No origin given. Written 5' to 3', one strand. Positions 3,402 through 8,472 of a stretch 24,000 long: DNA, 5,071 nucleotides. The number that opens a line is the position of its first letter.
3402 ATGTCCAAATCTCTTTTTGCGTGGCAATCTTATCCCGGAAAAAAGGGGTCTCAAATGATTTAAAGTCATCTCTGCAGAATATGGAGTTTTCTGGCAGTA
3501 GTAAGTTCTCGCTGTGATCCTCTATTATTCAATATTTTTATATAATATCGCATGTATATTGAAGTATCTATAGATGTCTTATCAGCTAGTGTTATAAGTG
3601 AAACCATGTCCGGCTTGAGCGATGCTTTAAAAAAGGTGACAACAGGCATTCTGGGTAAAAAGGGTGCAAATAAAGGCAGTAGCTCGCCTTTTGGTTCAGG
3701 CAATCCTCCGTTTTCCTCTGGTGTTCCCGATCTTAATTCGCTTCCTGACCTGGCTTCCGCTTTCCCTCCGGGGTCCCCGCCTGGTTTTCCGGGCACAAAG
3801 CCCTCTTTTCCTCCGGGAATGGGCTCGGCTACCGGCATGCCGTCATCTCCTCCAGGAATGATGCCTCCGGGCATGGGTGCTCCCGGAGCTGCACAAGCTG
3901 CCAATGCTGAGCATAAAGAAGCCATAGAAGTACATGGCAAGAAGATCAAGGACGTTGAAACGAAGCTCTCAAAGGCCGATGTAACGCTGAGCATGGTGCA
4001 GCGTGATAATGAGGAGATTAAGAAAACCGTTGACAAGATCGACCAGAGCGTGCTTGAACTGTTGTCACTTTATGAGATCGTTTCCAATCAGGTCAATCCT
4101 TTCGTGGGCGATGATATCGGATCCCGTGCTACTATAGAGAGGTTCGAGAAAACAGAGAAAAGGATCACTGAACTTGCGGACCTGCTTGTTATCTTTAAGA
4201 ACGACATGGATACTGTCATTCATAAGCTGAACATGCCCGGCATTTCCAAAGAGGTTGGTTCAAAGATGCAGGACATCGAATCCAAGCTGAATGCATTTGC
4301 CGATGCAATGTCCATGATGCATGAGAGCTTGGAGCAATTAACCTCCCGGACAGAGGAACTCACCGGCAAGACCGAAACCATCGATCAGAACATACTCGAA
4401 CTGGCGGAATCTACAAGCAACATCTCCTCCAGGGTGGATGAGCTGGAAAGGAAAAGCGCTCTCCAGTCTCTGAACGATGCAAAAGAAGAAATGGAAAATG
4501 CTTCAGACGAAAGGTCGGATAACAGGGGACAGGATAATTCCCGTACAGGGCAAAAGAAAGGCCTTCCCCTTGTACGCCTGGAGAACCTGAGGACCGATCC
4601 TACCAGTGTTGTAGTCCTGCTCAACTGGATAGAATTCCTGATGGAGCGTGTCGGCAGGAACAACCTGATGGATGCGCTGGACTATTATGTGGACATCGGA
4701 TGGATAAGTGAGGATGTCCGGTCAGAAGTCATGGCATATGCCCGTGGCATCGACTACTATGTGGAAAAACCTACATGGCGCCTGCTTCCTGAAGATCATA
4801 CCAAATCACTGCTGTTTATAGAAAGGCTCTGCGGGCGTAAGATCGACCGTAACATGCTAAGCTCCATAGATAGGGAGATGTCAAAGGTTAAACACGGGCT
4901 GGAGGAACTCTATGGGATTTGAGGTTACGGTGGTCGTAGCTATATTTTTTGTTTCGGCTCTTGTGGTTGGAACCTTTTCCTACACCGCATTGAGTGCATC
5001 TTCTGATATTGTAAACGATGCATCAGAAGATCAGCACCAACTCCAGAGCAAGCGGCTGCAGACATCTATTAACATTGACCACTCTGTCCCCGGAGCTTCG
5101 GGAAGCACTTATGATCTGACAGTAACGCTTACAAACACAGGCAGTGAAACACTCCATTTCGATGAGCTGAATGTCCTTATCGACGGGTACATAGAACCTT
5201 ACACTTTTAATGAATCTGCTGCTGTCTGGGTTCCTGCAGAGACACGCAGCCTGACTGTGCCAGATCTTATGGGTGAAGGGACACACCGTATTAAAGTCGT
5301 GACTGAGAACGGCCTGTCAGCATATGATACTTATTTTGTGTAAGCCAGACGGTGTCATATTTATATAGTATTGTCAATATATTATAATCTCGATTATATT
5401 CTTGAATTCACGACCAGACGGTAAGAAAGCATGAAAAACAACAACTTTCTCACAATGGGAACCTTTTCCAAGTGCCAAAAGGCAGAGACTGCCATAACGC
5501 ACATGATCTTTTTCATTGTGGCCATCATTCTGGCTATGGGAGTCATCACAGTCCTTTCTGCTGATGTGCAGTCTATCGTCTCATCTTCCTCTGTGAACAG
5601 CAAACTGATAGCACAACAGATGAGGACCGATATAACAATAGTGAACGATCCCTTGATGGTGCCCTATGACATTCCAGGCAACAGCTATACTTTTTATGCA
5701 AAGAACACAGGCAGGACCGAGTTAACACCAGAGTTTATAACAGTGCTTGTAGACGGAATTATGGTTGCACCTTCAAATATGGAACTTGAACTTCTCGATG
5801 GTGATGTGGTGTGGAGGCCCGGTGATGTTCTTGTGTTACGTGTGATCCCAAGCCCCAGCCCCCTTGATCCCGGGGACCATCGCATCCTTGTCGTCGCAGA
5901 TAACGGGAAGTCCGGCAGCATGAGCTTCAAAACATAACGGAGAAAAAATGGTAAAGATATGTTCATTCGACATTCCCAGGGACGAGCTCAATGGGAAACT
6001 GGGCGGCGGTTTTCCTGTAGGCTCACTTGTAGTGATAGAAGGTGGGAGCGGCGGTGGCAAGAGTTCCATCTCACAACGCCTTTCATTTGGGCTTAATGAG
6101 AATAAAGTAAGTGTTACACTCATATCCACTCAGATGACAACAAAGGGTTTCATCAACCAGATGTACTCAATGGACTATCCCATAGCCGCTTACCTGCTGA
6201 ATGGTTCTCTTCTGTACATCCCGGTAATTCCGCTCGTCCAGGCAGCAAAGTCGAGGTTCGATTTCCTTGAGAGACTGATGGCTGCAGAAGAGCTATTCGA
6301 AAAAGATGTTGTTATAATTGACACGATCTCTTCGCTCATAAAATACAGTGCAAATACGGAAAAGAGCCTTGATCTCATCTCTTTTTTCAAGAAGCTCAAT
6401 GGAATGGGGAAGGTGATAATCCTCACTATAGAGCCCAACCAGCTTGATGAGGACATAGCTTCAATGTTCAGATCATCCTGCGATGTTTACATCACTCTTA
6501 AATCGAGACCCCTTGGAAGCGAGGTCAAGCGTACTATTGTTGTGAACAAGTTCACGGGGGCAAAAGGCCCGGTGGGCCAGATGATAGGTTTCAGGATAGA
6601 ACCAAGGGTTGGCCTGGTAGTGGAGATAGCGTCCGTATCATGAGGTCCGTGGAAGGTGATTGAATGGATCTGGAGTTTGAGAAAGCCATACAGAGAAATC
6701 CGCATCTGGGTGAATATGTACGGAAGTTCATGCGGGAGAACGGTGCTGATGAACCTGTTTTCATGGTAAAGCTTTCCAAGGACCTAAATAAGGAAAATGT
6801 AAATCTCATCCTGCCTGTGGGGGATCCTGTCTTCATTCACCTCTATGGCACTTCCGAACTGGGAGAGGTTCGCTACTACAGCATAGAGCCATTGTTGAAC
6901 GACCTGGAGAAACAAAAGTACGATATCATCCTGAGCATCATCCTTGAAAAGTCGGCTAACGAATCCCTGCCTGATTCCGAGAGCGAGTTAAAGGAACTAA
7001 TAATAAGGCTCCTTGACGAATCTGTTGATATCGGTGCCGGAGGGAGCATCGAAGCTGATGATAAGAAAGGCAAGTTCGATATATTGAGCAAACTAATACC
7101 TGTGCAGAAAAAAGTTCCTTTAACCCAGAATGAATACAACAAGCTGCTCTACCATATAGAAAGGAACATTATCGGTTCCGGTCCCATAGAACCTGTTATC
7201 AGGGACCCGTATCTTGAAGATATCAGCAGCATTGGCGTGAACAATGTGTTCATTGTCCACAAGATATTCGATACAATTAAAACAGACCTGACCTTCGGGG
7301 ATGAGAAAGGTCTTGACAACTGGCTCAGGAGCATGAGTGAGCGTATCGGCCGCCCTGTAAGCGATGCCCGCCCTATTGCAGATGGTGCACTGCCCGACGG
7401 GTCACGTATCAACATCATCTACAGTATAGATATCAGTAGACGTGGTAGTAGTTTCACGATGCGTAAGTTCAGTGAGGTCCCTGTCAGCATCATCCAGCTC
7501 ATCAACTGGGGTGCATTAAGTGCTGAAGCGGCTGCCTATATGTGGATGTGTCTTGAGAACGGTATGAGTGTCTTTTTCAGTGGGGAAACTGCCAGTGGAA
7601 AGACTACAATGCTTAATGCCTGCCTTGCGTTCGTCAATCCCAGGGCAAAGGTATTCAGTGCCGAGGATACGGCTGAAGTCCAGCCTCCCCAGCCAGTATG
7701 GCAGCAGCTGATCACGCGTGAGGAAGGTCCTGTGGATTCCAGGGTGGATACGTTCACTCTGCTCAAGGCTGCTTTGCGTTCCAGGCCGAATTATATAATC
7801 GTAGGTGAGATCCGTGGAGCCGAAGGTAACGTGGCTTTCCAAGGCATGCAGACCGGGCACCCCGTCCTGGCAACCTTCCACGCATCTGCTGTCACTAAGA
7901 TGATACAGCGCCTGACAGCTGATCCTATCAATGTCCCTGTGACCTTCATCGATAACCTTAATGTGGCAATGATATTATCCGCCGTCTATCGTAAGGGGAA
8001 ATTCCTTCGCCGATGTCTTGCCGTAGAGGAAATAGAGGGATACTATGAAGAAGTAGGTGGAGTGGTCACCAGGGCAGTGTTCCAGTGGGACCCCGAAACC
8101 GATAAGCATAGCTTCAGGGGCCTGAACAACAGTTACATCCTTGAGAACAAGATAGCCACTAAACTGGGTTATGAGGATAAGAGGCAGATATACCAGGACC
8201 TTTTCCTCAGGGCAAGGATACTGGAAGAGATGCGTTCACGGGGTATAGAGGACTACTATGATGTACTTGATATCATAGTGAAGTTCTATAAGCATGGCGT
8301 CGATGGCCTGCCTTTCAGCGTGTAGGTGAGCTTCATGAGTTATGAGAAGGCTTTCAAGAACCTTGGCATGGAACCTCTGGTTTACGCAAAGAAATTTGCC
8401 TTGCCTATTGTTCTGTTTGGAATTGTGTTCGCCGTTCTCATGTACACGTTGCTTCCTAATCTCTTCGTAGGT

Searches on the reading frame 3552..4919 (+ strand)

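Call 6: search_protein_families(library=pfam, proteins=[window:3552-4919:+], max_evalue=0.1)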
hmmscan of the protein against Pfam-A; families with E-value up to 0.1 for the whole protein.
window:3552-4919:+ (456 aa): 10 families
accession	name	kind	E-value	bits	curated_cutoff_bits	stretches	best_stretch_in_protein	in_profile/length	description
PF04659.18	Arch_fla_DE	-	4.1e-27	94.4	21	1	341-426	4-94/96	Archaeal flagella protein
PF05377.16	FlaC_arch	-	3e-21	76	27.8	1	131-185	1-55/55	Flagella accessory protein C (FlaC)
PF06160.17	EzrA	-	0.00061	18.7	39.6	1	193-287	400-494/557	Septation ring formation regulator, EzrA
PF04136.21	COG3_N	-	0.001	19.5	27.9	0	145-237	5-93/147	Conserved oligomeric Golgi complex subunit 3, N-terminal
PF09728.14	Taxilin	-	0.031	13.9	30.3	1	233-307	220-292/302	Myosin-like coiled-coil protein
PF10046.14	BLOC1_2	-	0.041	14.7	33.4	0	244-301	34-94/96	Biogenesis of lysosome-related organelles complex-1 subunit 2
PF07889.17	DUF1664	-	0.046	14.2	34.6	1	209-300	29-122/124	Protein of unknown function (DUF1664)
PF16331.10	TolA_bind_tri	-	0.049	14.2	30.1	0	237-286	4-53/76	TolA binding protein trimerisation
PF12205.13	GIT1_C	-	0.061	14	25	0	259-328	21-85/110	G protein-coupled receptor kinase-interacting protein 1 C term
PF06785.16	UPF0242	-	0.064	13.7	33.5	0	243-315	81-146/194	Uncharacterised protein family (UPF0242) N-terminus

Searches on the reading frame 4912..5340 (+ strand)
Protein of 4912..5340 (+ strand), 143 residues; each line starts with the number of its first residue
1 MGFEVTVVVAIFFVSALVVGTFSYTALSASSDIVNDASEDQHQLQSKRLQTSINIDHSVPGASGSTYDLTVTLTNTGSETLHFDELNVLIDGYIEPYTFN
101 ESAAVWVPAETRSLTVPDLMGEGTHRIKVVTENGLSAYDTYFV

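Call 6: search_protein_families(library=pfam, proteins=[window:4912-5340:+], max_evalue=0.1)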
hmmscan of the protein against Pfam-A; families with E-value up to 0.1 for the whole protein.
window:4912-5340:+ (143 aa): 4 families
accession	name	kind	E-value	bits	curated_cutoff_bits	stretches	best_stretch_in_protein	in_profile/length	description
PF01917.21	Arch_flagellin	-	1.1e-10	42.5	29.5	1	10-137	8-158/162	Archaebacterial flagellin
PF19516.4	DUF6049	-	6.5e-05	22.2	30.1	1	9-94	8-90/708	Family of unknown function (DUF6049)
PF02203.21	TarH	-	0.029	14.7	25.2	1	6-43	12-49/177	Tar ligand binding domain homologue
PF23722.1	Beta-sand_DEX1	-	0.077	14.1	27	0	34-142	4-95/99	DEX1 beta-sandwich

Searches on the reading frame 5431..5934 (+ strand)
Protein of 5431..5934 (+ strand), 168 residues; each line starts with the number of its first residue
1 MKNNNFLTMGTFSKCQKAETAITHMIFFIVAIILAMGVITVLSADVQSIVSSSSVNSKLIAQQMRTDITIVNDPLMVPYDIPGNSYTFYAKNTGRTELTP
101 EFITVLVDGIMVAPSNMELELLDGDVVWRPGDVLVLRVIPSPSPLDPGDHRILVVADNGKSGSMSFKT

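Call 6: search_protein_families(library=pfam, proteins=[window:5431-5934:+], max_evalue=0.1)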
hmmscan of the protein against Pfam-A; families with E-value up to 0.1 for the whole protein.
window:5431-5934:+ (168 aa): 1 family
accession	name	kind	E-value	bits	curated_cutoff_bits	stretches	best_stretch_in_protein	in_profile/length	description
PF01917.21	Arch_flagellin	-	2.2e-19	70.8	29.5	1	19-166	2-162/162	Archaebacterial flagellin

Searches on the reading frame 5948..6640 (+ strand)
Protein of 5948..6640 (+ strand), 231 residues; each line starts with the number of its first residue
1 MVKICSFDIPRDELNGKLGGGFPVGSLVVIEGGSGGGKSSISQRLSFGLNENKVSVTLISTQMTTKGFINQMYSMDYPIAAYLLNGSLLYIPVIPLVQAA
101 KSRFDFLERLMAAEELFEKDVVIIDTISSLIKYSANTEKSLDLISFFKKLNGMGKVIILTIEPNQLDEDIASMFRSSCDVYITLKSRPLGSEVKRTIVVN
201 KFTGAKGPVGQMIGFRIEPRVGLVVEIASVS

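Call 6: search_protein_families(library=pfam, proteins=[window:5948-6640:+], max_evalue=0.1)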
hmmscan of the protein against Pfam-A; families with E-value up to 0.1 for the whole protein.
window:5948-6640:+ (231 aa): 5 families
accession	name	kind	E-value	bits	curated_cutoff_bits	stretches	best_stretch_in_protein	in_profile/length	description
PF06745.19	ATPase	-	2.4e-15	57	26.6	1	14-221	8-222/231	KaiC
PF07728.20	AAA_5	-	0.0028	18.1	22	1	28-125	2-73/139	AAA domain (dynein-related subfamily)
PF20720.3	nSTAND3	-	0.013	15.6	27.2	0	27-60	19-52/155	Novel STAND NTPase 3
PF13481.12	AAA_25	-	0.017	15.2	27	0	114-150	139-173/195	AAA domain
PF05625.17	PAXNEB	-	0.044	13.3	28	0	122-189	202-277/366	PAXNEB protein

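Call 8: search_protein_families(library=ncbifam, proteins=[window:5948-6640:+], max_evalue=0.1)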
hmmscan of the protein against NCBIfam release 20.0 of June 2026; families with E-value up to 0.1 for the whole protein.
window:5948-6640:+ (231 aa): 14 families
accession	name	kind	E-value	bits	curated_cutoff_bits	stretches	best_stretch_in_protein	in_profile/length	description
NF052589.1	ArlH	equivalog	1.6e-81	273.3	215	1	7-230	2-228/229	archaellum protein ArlH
NF006320.0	PRK08533.1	equivalog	2.6e-72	243.2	215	1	3-231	2-230/230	flagellar accessory protein FlaH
NF004723.0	PRK06067.1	subfamily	2.1e-40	138.8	194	1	12-225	21-235/243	flagellar accessory protein FlaH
NF006799.0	PRK09302.1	equivalog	1.1e-11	44.1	408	1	13-205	261-453/515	circadian clock protein KaiC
TIGR03880.1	KaiC_arch_3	hypoth_equivalog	1.5e-08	34.4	249.45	1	16-167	7-157/224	KaiC domain-containing protein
TIGR03881.1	KaiC_arch_4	hypoth_equivalog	6.3e-05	22.8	247.8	1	12-102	8-96/231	KaiC domain-containing protein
TIGR02655.1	circ_KaiC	equivalog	0.00044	19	546.25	1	20-204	16-209/484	circadian clock protein KaiC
TIGR00416.1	sms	equivalog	0.00057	18.7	403.05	1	11-64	80-133/454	DNA repair protein RadA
TIGR03877.1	thermo_KaiC_1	hypoth_equivalog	0.002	17.6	307.25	1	16-87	13-84/238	KaiC domain-containing protein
NF005250.0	PRK06761.1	equivalog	0.0048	15.9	270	1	26-59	4-37/282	hypothetical protein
NF005252.0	PRK06762.1-3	equivalog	0.048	13.4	258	1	21-45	7-31/189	hypothetical protein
NF004018.0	PRK05480.1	equivalog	0.049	13.1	180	0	27-58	8-39/210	uridine kinase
TIGR03263.1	guanyl_kin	equivalog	0.06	13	160.45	0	25-58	1-34/180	guanylate kinase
TIGR01054.1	rgy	equivalog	0.064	10.8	471.7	1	106-173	189-256/1172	reverse gyrase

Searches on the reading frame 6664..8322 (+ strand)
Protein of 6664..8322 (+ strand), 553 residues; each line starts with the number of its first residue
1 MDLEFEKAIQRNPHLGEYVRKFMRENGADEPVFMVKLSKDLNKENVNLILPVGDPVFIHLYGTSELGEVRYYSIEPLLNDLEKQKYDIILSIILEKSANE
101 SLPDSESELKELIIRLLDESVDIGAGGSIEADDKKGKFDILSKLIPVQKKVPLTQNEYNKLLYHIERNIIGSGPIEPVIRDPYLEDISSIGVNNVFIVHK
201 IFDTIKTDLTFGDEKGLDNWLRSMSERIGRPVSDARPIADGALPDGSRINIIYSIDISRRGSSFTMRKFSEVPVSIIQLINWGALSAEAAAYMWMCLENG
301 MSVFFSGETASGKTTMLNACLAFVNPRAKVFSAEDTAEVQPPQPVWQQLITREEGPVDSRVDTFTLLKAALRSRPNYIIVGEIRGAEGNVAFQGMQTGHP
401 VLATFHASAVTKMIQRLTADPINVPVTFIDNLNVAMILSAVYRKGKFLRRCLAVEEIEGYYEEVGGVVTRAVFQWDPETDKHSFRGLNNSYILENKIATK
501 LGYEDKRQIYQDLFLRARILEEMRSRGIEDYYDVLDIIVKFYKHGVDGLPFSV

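Call 6: search_protein_families(library=pfam, proteins=[window:6664-8322:+], max_evalue=0.1)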
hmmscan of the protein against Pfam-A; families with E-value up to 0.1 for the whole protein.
window:6664-8322:+ (553 aa): 4 families
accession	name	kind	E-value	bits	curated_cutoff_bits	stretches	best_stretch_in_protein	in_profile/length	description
PF00437.27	T2SSE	-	3.2e-33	115.4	24.9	1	172-418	5-256/370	Type II/IV secretion system protein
PF13555.12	AAA_29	-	3.1e-05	24.1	27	1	277-329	4-51/61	P-loop containing region of AAA domain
PF12775.13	AAA_7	-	0.075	13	25.8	0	291-326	24-59/181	P-loop containing dynein motor region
PF13191.12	AAA_16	-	0.089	13.7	32.6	0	301-350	25-73/167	AAA ATPase domain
